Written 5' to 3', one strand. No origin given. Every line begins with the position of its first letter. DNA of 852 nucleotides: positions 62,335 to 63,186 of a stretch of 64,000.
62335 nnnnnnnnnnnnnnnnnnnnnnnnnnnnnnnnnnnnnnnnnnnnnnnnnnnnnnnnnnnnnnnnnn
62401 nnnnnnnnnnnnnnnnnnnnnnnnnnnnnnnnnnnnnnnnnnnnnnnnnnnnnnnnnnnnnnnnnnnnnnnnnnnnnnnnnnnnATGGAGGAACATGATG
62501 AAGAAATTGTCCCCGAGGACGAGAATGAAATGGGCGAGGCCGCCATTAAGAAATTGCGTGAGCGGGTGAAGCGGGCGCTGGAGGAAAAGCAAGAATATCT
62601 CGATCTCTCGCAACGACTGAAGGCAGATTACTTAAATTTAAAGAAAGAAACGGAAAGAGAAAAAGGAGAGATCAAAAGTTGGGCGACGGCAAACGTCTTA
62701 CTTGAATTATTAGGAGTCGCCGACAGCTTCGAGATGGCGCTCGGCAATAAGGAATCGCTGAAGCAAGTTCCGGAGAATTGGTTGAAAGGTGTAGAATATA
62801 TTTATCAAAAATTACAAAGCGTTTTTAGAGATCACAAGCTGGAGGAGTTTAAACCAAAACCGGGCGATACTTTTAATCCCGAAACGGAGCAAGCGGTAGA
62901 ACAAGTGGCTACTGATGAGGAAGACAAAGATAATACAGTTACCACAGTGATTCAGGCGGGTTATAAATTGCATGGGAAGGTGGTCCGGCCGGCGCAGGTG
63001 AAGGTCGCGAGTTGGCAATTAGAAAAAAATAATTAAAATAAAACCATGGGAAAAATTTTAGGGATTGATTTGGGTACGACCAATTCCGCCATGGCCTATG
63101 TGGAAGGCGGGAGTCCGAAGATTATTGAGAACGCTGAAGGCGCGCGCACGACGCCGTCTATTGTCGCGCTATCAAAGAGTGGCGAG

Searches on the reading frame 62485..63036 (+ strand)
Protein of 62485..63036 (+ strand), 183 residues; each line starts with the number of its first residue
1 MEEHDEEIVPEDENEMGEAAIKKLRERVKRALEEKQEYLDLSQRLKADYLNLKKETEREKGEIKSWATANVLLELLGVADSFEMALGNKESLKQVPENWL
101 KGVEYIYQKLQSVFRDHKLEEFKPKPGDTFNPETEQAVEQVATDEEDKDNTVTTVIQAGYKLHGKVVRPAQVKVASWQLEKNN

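Call 12: find_related_loci(query=window:62485-63033:+, collection=metagenome_contigs, flank=3000)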
Query window:62485-63033:+ (183 aa) in metagenome_contigs; peptide patterns used: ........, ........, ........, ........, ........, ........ (x = any residue, [..] = any of these).
242 stretches matched a pattern; 46 encode a relative of the query (tblastn E <= 1e-3); 46 distinct loci.
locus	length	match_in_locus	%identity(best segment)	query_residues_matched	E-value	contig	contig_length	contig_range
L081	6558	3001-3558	72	2-179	2e-84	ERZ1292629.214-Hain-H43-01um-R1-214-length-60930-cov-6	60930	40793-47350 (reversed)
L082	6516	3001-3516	42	6-179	3e-43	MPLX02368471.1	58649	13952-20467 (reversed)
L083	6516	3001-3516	42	6-179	3e-43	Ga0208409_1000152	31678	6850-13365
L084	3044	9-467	48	22-175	1e-42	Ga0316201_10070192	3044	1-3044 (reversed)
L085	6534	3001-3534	45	4-180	4e-42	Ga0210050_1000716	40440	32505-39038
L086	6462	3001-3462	44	20-174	1e-41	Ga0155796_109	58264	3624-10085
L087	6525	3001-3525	42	3-178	1e-41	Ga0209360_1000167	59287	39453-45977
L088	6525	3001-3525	42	3-178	1e-41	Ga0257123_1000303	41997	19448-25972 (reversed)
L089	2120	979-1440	45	20-174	1e-41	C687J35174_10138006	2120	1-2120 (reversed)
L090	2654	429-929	45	6-174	1e-40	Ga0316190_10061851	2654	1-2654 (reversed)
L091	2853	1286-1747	46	20-174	8e-40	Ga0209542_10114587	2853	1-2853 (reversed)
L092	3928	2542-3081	42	2-177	3e-38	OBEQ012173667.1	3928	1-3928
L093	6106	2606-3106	42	13-182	3e-37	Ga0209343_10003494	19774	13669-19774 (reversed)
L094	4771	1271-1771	42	13-182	3e-37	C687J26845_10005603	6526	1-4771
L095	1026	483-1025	40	1-180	1e-38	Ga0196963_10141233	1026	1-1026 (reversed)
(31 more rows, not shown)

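Call 17: find_encoding_contigs(protein=window:62485-63036:+, flank=3000, max_places=10)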
Protein window:62485-63036:+ (183 aa): 6 contigs read that carry it; 2 places shown.
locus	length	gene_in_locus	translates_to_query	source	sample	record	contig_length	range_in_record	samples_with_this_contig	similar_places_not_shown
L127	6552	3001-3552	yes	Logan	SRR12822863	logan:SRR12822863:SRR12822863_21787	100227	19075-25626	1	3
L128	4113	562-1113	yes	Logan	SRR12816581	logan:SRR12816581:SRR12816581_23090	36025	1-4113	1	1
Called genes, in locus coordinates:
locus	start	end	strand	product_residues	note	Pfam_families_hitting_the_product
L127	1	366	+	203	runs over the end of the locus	PF00163:Ribosomal_S4, PF01479:S4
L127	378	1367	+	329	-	PF01193:RNA_pol_L, PF14520:HHH_5 (faint), PF01000:RNA_pol_A_bac, PF03118:RNA_pol_A_CTD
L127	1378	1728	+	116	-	PF01196:Ribosomal_L17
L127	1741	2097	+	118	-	PF00572:Ribosomal_L13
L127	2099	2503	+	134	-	PF00380:Ribosomal_S9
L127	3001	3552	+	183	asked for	PF01025:GrpE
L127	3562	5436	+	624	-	PF00012:HSP70, PF06723:MreB_Mbl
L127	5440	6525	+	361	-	PF00226:DnaJ, PF01556:DnaJ_C, PF00684:DnaJ_CXXCXGXG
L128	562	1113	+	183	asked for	PF01025:GrpE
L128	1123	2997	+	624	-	PF00012:HSP70, PF06723:MreB_Mbl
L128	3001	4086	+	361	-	PF00226:DnaJ, PF01556:DnaJ_C, PF00684:DnaJ_CXXCXGXG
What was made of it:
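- No gene was called here in the public assemblies of the same genome (call 17).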

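Call 27: find_homologous_proteins(query=window:62485-63033:+, max_evalue=1e-30)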
Query window:62485-63033:+ (183 aa): 119 proteins with E <= 1e-30 among 370 candidates.
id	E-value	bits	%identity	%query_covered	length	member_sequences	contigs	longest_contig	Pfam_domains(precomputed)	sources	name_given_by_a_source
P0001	8.5e-112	389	100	100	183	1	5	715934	PF01025.25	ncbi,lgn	-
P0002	2.7e-75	270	72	99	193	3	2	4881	PF01025.25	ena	-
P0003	1.1e-74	268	68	100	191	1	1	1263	PF01025.25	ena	-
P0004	2.0e-60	222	61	96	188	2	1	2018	PF01025.25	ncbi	-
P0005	2.2e-55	205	56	97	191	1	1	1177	PF01025.25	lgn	-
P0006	6.5e-49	184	55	79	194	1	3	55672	PF01025.25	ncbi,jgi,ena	-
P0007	9.2e-49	184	52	97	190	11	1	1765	PF01025.25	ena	-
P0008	2.6e-48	182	52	93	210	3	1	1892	PF01025.25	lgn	-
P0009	3.2e-48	182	54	79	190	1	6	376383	PF01025.25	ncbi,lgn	-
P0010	5.1e-48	182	48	97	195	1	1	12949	PF01025.25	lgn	-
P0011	5.2e-48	181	53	86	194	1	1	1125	PF01025.25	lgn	-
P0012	1.5e-47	180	57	77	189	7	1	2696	PF01025.25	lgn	-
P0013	3.7e-47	179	50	97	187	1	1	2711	PF01025.25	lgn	-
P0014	4.1e-47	179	53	87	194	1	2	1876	PF01025.25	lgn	-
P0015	2.2e-46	176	51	95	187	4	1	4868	PF01025.25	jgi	jgi:molecular chaperone GrpE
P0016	2.6e-46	176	48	97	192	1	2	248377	PF01025.25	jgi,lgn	-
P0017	2.8e-46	176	49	95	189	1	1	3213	PF01025.25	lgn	-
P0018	3.2e-46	176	51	97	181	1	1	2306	PF01025.25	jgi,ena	-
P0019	1.4e-45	174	49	97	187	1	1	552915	PF01025.25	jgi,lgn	jgi:molecular chaperone GrpE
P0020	2.3e-45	173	53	87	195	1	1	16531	PF01025.25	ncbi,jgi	jgi:molecular chaperone GrpE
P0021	1.4e-44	170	51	97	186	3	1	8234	PF01025.25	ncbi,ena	-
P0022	1.4e-44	170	51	94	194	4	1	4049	PF01025.25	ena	-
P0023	3.0e-44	169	46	98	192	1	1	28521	PF01025.25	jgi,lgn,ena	-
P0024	4.9e-44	169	46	95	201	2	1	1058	PF01025.25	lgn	-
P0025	6.3e-44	168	48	100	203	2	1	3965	PF01025.25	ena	-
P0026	4.2e-43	166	49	96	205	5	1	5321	PF01025.25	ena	-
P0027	4.4e-43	165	48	95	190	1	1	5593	PF01025.25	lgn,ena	-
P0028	9.9e-43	164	48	87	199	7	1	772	PF01025.25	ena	-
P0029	1.3e-42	164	72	58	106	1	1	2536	PF01025.25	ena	-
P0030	2.1e-42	163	49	95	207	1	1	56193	PF01025.25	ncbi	-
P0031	2.3e-42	163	49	91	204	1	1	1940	PF01025.25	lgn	-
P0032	2.9e-41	160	53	79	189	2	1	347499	PF01025.25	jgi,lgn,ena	-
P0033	4.4e-41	159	46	97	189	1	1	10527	PF01025.25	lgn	-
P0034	7.8e-41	158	50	94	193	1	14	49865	PF01025.25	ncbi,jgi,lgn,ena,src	ncbi:MAG TPA: nucleotide exchange factor GrpE [Candidatus Paceibacterota bacterium]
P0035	1.6e-40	157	46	97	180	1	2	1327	PF01025.25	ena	-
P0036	2.6e-40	156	49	87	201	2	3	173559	PF01025.25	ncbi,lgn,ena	ncbi:MAG: nucleotide exchange factor GrpE [Candidatus Paceibacterota bacterium]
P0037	3.0e-40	156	48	93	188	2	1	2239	PF01025.25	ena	-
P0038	4.4e-40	156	50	77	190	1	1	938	PF01025.25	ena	-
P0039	7.4e-40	155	46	96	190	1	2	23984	PF01025.25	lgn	-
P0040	7.6e-40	155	44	99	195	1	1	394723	PF01025.25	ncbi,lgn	-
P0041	9.8e-40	155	52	86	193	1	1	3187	PF01025.25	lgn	-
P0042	1.2e-39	154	51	85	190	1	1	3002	PF01025.25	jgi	jgi:molecular chaperone GrpE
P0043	1.8e-39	154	46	95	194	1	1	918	PF01025.25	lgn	-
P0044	2.9e-39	153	51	85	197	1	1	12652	PF01025.25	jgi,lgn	-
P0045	5.5e-39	152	49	86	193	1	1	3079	PF01025.25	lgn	-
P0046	2.2e-38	150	45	94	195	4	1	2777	PF01025.25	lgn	-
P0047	6.0e-38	149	48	86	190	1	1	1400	PF01025.25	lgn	-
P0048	6.2e-38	149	48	79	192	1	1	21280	PF01025.25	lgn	-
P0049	2.0e-37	147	50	78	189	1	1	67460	PF01025.25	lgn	-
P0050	2.6e-37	147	44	92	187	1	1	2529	PF01025.25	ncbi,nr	ncbi:nucleotide exchange factor GrpE [Candidatus Parcubacteria bacterium]|nr:nucleotide exchange fac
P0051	3.6e-37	146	45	87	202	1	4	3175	PF01025.25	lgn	-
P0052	4.5e-37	146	46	86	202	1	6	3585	PF01025.25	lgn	-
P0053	5.7e-37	146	46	88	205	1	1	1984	PF01025.25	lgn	-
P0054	8.0e-37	145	46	86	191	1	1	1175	PF01025.25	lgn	-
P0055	8.2e-37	145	44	93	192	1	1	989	PF01025.25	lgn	-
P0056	8.3e-37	145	45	93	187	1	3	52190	PF01025.25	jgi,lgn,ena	-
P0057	9.0e-37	145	45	93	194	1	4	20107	PF01025.25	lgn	-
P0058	9.0e-37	145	44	97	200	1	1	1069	PF01025.25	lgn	-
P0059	2.3e-36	144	42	95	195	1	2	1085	PF01025.25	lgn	-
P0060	5.8e-36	142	44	90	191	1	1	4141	PF01025.25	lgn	-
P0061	5.9e-36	142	42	93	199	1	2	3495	PF01025.25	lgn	-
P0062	6.2e-36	142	42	89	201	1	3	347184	PF01025.25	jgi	jgi:molecular chaperone GrpE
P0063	8.6e-36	142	45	90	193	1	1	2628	PF01025.25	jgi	jgi:molecular chaperone GrpE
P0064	1.2e-35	141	47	94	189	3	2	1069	PF01025.25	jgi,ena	-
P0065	1.7e-35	141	44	96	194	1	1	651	PF01025.25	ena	-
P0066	2.0e-35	141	45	92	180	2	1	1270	PF01025.25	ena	-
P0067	2.7e-35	140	41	96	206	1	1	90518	PF01025.25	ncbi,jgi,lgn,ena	ncbi:MAG: nucleotide exchange factor GrpE [Candidatus Paceibacterota bacterium]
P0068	3.0e-35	140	43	96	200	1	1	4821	PF01025.25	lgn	-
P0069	3.4e-35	140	41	98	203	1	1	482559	PF01025.25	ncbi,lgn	-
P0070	3.8e-35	140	42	95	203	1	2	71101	PF01025.25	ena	-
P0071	4.8e-35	139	43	92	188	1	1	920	PF01025.25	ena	-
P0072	5.1e-35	139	48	84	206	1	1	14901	PF01025.25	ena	-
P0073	6.0e-35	139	43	95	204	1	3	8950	PF01025.25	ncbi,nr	ncbi:MAG: nucleotide exchange factor GrpE [Parcubacteria group bacterium]|nr:nucleotide exchange fac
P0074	8.2e-35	139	43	91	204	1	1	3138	PF01025.25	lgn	-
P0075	1.1e-34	138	44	92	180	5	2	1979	PF01025.25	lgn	-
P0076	1.2e-34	138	41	94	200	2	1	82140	PF01025.25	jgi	jgi:molecular chaperone GrpE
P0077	1.3e-34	138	42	97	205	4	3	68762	PF01025.25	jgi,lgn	jgi:molecular chaperone GrpE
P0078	1.7e-34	138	44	97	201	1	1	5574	PF01025.25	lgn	-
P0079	2.1e-34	137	44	89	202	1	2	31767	PF01025.25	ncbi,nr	ncbi:MAG: nucleotide exchange factor GrpE [Parcubacteria group bacterium]|nr:nucleotide exchange fac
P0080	3.1e-34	137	42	95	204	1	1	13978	PF01025.25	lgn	-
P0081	3.3e-34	137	41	95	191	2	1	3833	PF01025.25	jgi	-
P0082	3.4e-34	137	42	89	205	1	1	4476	PF01025.25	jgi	jgi:molecular chaperone GrpE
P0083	4.1e-34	136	41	96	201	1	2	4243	PF01025.25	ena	-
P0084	4.1e-34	136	43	79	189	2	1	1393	PF01025.25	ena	-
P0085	5.6e-34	136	43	95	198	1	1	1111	PF01025.25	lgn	-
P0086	8.6e-34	135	41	93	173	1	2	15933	PF01025.25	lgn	-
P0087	9.5e-34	135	44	98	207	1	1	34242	PF01025.25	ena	-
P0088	1.1e-33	135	45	92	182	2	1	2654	PF01025.25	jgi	-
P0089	1.4e-33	135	41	97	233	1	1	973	PF01025.25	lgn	-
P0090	1.6e-33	134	42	96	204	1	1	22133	PF01025.25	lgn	-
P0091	1.6e-33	134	41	87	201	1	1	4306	PF01025.25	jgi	jgi:molecular chaperone GrpE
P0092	1.7e-33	134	43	95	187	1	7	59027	PF01025.25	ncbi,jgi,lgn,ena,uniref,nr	ncbi:MAG: nucleotide exchange factor GrpE [Candidatus Lloydbacteria bacterium CG22_combo_CG10-13_8_2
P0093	7.1e-33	132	41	87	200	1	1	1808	PF01025.25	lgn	-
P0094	7.4e-33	132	42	93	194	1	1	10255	PF01025.25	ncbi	-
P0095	7.7e-33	132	42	86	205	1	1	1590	PF01025.25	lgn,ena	-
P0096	9.2e-33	132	42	95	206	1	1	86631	PF01025.25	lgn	-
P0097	9.9e-33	132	47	77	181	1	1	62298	PF01025.25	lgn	-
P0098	1.0e-32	132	46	86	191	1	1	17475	PF01025.25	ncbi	-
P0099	1.1e-32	132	40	97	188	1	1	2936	PF01025.25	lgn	-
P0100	1.7e-32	131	39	96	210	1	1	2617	PF01025.25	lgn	-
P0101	2.0e-32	131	41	93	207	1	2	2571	PF01025.25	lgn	-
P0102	2.6e-32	130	41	94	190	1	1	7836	PF01025.25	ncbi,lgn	-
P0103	2.8e-32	130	43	93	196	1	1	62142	PF01025.25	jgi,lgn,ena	-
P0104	3.2e-32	130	40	95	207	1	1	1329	PF01025.25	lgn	-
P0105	3.2e-32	130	42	90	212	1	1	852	PF01025.25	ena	-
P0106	3.3e-32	130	43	97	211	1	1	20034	PF01025.25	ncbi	-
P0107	4.3e-32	130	44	84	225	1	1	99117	PF01025.25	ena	-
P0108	4.4e-32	130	43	97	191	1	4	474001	PF01025.25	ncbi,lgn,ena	-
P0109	4.7e-32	130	41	79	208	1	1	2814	PF01025.25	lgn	-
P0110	7.7e-32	129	43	92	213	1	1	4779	PF01025.25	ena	-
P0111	7.8e-32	129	40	89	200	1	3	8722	PF01025.25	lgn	-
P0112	1.3e-31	128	40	95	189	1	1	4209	PF01025.25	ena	-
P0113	2.9e-31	127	41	93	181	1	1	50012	PF01025.25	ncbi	-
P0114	2.9e-31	127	43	90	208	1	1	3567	PF01025.25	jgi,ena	-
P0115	3.4e-31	127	39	98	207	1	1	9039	PF01025.25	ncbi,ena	-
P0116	4.1e-31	126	43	98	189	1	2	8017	PF01025.25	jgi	jgi:molecular chaperone GrpE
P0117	6.3e-31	126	40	92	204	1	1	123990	PF01025.25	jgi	-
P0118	7.1e-31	126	39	88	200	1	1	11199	PF01025.25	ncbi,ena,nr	ncbi:MAG: GrpE protein, molecular chaperone GrpE [Parcubacteria group bacterium]|nr:GrpE protein, mo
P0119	7.1e-31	126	43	93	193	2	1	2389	PF01025.25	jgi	jgi:molecular chaperone GrpE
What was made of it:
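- The promoter remains near-consensus and the terminator intact, in a genome of only about 0.7 Mb (longest contig carrying the same GrpE is 715,934 nt, call 27), where useless DNA is usually purged.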

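Call 28: find_encoding_contigs(protein=P0003, flank=3000, max_places=3)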
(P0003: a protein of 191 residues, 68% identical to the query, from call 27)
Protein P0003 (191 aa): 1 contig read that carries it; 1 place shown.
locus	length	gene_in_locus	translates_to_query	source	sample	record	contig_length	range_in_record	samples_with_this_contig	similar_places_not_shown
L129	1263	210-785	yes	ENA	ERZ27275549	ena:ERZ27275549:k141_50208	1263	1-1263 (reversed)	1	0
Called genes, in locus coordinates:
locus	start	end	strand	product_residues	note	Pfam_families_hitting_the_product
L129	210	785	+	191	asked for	PF01025:GrpE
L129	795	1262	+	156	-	?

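Call 29: find_encoding_contigs(protein=P0004, flank=3000, max_places=3)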
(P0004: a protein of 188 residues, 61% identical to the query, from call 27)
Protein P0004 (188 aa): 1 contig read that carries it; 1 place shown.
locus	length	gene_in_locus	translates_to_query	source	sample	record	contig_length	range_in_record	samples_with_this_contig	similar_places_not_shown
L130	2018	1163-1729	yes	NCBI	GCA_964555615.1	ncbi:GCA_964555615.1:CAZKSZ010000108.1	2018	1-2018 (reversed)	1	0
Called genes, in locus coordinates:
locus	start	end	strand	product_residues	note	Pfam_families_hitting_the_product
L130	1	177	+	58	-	?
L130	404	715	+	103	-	-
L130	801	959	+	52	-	-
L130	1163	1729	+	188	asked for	PF01025:GrpE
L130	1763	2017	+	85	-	?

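Call 35: search_protein_families(library=pfam, max_evalue=1, proteins=[L130:404-712:+, L130:801-956:+])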
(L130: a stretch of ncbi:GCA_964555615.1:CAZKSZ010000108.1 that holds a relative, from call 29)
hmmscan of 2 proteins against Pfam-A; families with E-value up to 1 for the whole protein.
L130:404-712:+ (103 aa): 0 families

L130:801-956:+ (52 aa): 1 family
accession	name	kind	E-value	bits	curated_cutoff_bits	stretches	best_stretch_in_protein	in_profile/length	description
PF18024.7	HTH_50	-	0.16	12.1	27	1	12-31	26-45/50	Helix-turn-helix domain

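Call 47: search_protein_families(library=phrogs, max_evalue=0.1, proteins=[L130:404-712:+, L130:801-956:+])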
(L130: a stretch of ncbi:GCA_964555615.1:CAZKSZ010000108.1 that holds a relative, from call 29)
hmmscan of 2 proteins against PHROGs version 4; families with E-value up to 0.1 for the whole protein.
L130:404-712:+ (103 aa): 0 families

L130:801-956:+ (52 aa): 1 family
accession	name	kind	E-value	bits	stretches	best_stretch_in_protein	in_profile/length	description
phrog_15482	-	unknown function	0.039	15.2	1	8-43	72-107/128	-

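Call 48: search_protein_families(library=ncbifam, max_evalue=0.1, proteins=[L130:404-712:+, L130:801-956:+])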
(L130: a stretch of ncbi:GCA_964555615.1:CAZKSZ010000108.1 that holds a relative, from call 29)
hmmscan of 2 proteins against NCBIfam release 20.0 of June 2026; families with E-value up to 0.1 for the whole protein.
L130:404-712:+ (103 aa): 0 families

L130:801-956:+ (52 aa): 0 families
